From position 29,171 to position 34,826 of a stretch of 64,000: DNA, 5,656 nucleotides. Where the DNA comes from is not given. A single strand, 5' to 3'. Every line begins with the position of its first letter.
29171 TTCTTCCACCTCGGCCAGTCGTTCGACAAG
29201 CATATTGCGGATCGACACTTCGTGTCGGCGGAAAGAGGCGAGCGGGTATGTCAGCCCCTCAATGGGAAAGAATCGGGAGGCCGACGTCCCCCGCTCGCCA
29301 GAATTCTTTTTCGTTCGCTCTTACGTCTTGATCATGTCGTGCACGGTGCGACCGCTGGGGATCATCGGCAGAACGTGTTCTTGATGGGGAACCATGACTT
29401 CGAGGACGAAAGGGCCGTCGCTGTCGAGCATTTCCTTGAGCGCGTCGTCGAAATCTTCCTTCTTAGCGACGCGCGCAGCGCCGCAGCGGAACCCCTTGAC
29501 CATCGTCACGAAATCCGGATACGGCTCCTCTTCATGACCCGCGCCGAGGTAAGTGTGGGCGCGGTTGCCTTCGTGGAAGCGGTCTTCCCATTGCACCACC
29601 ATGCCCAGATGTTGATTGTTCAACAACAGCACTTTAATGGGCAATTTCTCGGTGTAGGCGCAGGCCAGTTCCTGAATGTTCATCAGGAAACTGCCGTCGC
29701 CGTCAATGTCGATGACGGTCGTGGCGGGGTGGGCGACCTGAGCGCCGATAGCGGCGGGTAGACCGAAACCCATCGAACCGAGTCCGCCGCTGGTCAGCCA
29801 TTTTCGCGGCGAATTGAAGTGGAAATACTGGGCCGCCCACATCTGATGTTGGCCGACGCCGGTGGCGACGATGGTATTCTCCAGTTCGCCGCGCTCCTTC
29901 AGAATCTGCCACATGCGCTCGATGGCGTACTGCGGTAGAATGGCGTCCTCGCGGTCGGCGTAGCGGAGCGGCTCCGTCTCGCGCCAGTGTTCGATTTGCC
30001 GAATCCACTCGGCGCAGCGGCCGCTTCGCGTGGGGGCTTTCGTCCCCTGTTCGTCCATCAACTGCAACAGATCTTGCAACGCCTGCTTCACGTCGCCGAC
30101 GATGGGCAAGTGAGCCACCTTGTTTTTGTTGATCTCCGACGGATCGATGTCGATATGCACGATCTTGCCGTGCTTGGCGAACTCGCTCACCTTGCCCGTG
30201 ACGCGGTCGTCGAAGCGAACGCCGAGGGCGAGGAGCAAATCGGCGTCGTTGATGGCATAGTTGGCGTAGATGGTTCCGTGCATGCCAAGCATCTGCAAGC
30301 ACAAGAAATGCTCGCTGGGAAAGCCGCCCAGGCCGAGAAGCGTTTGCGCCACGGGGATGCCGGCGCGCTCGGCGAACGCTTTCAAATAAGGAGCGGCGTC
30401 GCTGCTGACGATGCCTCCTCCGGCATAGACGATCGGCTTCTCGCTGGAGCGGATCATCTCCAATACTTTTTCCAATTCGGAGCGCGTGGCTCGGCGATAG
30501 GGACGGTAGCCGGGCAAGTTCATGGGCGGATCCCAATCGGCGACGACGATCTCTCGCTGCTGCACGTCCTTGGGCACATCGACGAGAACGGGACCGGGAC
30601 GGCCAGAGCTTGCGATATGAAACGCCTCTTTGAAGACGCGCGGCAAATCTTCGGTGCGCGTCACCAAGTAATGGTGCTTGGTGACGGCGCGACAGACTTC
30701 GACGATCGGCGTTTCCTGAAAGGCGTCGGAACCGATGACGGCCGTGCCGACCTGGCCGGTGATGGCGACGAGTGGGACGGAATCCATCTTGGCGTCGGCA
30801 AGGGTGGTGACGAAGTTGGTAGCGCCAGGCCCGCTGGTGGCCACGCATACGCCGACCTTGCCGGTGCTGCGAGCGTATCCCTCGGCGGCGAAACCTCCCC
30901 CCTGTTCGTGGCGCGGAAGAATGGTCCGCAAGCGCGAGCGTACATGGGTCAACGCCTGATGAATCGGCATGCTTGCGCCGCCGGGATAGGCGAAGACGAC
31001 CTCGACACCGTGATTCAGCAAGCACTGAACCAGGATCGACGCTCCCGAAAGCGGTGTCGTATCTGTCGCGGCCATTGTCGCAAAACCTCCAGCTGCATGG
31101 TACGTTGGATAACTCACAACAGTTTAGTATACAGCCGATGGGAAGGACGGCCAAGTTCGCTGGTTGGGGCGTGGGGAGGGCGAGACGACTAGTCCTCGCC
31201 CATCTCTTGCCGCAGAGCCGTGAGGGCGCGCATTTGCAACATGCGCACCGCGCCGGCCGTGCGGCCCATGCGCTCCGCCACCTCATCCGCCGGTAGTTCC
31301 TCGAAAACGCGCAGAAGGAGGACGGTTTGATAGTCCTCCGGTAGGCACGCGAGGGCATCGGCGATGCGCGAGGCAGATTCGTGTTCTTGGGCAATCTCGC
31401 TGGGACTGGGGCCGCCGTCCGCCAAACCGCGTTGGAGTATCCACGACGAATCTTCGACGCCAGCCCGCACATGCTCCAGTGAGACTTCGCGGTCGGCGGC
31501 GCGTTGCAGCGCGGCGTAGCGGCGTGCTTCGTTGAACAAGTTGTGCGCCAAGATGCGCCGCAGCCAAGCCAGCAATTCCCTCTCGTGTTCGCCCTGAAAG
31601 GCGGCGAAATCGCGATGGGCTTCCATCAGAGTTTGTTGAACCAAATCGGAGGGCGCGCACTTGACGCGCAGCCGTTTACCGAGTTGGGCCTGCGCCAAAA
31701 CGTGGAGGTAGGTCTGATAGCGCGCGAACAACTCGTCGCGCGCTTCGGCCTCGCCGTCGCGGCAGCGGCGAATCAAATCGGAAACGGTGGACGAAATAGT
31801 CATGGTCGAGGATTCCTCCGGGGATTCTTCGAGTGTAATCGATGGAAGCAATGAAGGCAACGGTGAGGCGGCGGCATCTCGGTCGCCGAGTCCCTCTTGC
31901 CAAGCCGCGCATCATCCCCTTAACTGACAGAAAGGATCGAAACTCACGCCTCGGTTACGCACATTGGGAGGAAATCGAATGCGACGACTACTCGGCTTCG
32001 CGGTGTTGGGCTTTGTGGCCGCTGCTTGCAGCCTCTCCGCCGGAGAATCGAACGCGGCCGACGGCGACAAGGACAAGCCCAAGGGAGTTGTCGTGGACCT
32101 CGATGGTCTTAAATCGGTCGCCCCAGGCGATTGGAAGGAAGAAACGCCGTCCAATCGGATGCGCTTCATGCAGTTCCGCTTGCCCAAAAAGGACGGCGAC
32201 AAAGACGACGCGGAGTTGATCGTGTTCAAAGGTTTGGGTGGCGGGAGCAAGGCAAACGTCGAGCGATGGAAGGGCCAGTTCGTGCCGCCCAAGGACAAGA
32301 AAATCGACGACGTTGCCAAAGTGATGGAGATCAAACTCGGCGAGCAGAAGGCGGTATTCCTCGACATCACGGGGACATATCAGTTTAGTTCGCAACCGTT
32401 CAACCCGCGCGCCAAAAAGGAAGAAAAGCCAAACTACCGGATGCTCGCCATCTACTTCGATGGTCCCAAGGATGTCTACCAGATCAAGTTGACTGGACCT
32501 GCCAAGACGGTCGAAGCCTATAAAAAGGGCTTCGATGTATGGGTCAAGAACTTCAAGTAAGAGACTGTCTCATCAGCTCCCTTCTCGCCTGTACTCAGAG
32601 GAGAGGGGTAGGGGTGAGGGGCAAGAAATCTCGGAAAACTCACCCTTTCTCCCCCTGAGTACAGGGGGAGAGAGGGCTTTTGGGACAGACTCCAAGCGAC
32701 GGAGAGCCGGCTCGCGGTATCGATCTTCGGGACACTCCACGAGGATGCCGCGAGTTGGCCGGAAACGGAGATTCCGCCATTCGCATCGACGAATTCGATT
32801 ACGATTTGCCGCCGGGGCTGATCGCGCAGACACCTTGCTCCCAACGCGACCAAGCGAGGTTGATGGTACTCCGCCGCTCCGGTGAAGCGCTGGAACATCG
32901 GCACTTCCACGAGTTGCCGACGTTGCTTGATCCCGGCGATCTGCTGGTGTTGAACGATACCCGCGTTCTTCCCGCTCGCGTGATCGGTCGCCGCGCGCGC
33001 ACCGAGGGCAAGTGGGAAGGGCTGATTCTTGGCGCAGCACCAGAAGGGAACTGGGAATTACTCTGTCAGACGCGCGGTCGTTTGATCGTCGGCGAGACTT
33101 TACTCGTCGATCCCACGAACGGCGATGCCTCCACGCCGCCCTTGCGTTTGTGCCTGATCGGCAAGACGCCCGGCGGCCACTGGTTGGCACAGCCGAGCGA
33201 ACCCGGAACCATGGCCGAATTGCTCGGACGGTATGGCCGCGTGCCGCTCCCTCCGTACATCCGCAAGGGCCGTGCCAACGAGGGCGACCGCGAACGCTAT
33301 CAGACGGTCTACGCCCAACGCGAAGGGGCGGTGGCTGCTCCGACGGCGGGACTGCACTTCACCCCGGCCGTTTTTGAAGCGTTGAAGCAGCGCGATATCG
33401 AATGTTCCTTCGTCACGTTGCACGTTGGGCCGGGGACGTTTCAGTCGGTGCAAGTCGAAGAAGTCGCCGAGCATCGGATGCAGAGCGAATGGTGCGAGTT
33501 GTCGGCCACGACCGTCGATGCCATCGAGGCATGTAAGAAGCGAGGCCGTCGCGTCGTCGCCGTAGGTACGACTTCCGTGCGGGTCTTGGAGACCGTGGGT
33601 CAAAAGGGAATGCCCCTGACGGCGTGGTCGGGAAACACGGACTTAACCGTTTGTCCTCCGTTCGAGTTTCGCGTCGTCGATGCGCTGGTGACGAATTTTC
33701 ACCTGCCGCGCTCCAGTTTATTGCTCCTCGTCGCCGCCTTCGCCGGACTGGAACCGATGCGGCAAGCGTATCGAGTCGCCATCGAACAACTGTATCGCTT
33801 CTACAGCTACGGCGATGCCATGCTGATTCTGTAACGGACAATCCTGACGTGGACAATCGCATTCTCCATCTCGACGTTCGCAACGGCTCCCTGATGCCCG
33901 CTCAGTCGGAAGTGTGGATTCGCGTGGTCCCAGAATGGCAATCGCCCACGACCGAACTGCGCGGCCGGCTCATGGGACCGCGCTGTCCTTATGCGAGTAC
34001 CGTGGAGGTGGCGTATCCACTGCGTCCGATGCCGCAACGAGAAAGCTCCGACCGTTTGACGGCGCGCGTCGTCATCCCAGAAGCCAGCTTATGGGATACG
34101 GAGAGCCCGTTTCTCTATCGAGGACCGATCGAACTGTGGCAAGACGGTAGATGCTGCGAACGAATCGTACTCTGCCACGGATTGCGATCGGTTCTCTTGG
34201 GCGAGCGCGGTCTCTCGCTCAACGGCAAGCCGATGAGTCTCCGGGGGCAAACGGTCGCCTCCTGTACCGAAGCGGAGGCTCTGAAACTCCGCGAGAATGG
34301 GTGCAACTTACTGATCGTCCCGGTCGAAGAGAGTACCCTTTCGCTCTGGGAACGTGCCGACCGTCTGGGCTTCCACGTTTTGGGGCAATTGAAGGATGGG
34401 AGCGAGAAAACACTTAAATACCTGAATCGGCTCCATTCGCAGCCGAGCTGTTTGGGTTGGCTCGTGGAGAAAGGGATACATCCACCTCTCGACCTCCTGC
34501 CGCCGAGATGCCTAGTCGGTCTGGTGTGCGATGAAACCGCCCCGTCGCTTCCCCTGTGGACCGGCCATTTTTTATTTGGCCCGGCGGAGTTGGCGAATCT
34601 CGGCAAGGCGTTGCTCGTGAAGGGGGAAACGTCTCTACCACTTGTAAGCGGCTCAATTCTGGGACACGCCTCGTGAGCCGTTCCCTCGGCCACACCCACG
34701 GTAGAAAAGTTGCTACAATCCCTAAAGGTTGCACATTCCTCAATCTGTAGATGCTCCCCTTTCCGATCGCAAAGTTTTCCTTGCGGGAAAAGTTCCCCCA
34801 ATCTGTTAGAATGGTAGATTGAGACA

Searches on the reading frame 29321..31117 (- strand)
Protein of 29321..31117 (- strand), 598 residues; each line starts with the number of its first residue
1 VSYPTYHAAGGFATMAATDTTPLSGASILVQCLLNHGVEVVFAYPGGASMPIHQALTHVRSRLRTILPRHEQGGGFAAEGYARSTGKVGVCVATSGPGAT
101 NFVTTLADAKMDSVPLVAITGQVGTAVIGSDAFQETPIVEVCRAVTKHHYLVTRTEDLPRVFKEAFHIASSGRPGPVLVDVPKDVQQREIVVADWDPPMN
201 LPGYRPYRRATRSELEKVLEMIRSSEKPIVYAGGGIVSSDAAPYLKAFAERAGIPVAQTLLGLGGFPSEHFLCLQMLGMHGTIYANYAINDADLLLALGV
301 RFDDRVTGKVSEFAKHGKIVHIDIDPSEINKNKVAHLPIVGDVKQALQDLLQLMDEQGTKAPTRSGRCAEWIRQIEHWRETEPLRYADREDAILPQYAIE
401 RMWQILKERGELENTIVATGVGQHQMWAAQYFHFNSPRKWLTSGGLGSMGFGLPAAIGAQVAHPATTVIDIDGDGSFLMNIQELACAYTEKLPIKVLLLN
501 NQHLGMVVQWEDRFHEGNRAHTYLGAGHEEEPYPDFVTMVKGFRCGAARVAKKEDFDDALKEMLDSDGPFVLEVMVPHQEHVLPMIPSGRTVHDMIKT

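Call 92: search_protein_families(library=pfam, proteins=[window:29321-31117:-], max_evalue=0.001)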
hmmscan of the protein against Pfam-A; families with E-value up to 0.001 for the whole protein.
window:29321-31117:- (598 aa): 3 families
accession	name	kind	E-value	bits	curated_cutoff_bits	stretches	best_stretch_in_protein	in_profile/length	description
PF02775.26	TPP_enzyme_C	-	4.8e-53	179.5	21.9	1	420-574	1-151/151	Thiamine pyrophosphate enzyme, C-terminal TPP binding domain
PF00205.28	TPP_enzyme_M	-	1.3e-47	161.3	30.4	1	215-350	1-137/137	Thiamine pyrophosphate enzyme, central domain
PF02776.23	TPP_enzyme_N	-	2.1e-34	118.2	26.8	1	24-136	2-114/119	Thiamine pyrophosphate enzyme, N-terminal TPP binding domain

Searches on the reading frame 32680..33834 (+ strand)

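Call 10: search_protein_families(library=pfam, proteins=[window:32680-33834:+], max_evalue=0.01)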
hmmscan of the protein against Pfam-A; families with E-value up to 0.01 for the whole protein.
window:32680-33834:+ (384 aa): 1 family
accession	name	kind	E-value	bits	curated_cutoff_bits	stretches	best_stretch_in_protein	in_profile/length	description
PF02547.20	Queuosine_synth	-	1.3e-122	409.4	25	1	37-383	2-322/322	Queuosine biosynthesis protein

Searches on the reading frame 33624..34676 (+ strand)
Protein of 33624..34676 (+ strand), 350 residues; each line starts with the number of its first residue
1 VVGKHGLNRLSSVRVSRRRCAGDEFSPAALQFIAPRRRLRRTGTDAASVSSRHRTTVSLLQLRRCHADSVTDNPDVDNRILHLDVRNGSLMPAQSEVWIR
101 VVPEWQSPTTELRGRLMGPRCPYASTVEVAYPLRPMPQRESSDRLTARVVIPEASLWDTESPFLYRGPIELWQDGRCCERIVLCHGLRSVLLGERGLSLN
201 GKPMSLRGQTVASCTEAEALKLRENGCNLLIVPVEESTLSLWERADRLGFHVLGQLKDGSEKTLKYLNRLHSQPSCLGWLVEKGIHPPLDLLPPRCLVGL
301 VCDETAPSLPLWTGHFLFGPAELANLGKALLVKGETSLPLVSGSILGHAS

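Call 10: search_protein_families(library=pfam, proteins=[window:33624-34676:+], max_evalue=0.01)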
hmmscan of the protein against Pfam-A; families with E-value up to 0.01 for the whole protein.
window:33624-34676:+ (350 aa): 1 family
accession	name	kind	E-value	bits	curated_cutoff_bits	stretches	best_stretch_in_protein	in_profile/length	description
PF00703.27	Glyco_hydro_2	-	0.0025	19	23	1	146-187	68-108/109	Glycosyl hydrolases family 2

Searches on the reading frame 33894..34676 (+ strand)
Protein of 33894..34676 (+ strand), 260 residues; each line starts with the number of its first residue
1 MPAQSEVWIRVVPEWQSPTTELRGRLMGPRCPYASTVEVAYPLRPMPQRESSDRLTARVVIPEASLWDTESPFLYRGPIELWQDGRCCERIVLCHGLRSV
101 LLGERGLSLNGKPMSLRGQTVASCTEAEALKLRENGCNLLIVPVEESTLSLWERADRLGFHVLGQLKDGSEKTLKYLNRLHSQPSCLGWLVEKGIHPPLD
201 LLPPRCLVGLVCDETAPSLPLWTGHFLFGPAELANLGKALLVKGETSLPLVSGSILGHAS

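Call 73: search_protein_families(library=pfam, proteins=[window:33894-34676:+], max_evalue=0.01)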
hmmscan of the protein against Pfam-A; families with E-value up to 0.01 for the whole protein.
window:33894-34676:+ (260 aa): 1 family
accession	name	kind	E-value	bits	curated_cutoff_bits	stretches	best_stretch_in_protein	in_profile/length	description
PF00703.27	Glyco_hydro_2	-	0.0018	19.5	23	1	56-97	68-108/109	Glycosyl hydrolases family 2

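Call 78: search_solved_structures(query=window:33894-34673:+, max_evalue=1, show_alignments=1)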
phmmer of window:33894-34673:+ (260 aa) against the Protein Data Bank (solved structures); distinct sequences matched with E-value up to 1: 52.
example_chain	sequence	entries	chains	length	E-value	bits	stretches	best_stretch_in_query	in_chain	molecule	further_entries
3iaq_A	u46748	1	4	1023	1e-07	35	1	52-119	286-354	Beta-galactosidase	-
3dym_A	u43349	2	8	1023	1.1e-07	34.9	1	52-119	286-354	Beta-galactosidase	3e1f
43ls_A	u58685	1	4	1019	1.1e-07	34.9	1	52-119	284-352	Beta-galactosidase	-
9hki_A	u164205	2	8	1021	1.1e-07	34.9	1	52-119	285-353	Beta-galactosidase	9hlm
1f4a_A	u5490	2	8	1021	1.1e-07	34.9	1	52-119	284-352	BETA-GALACTOSIDASE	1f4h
5a1a_A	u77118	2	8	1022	1.1e-07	34.9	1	52-119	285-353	BETA-GALACTOSIDASE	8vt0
3iap_A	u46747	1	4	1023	1.1e-07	34.9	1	52-119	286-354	Beta-galactosidase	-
1jz2_A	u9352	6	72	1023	1.1e-07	34.9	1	52-119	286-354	Beta-Galactosidase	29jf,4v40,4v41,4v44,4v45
3j7h_A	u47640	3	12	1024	1.1e-07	34.9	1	52-119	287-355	Beta-galactosidase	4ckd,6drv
9wln_A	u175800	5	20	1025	1.1e-07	34.9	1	52-119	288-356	Beta-galactosidase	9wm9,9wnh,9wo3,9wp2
6kuz_A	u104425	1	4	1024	1.1e-07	34.9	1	52-119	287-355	Beta-galactosidase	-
7brs_A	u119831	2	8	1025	1.1e-07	34.9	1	52-119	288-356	Beta-galactosidase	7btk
1px3_A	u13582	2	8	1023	1.1e-07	34.9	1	52-119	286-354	beta-galactosidase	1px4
1dp0_A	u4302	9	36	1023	1.1e-07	34.8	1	52-119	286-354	BETA-GALACTOSIDASE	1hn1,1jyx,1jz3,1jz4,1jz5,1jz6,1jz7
3muy_1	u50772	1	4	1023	1.1e-07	34.8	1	52-119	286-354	Beta-D-galactosidase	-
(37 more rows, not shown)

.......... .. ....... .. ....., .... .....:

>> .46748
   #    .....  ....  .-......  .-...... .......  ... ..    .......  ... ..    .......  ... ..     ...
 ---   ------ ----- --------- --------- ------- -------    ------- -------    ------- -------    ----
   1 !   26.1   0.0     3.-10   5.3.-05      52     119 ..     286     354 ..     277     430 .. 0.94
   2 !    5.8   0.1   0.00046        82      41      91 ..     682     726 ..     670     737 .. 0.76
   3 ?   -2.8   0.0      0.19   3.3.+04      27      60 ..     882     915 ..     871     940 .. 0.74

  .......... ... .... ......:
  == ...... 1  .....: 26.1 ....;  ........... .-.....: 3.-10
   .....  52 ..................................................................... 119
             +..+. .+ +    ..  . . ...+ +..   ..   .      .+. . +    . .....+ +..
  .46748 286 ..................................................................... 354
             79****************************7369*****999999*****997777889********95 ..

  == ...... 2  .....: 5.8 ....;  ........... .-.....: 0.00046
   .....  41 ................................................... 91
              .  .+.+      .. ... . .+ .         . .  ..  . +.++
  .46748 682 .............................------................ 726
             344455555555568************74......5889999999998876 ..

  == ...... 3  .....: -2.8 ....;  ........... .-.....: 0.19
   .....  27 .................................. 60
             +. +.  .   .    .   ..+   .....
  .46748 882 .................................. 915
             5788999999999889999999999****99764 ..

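Call 86: search_protein_families(library=padloc, proteins=[window:33894-34676:+], max_evalue=0.01)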
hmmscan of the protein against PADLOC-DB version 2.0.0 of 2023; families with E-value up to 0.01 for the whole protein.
window:33894-34676:+ (260 aa): 0 families
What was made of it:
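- On Known anti-phage defence systems (PADLOC): No hits for g1, g2 or the upstream ORF (call 86).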
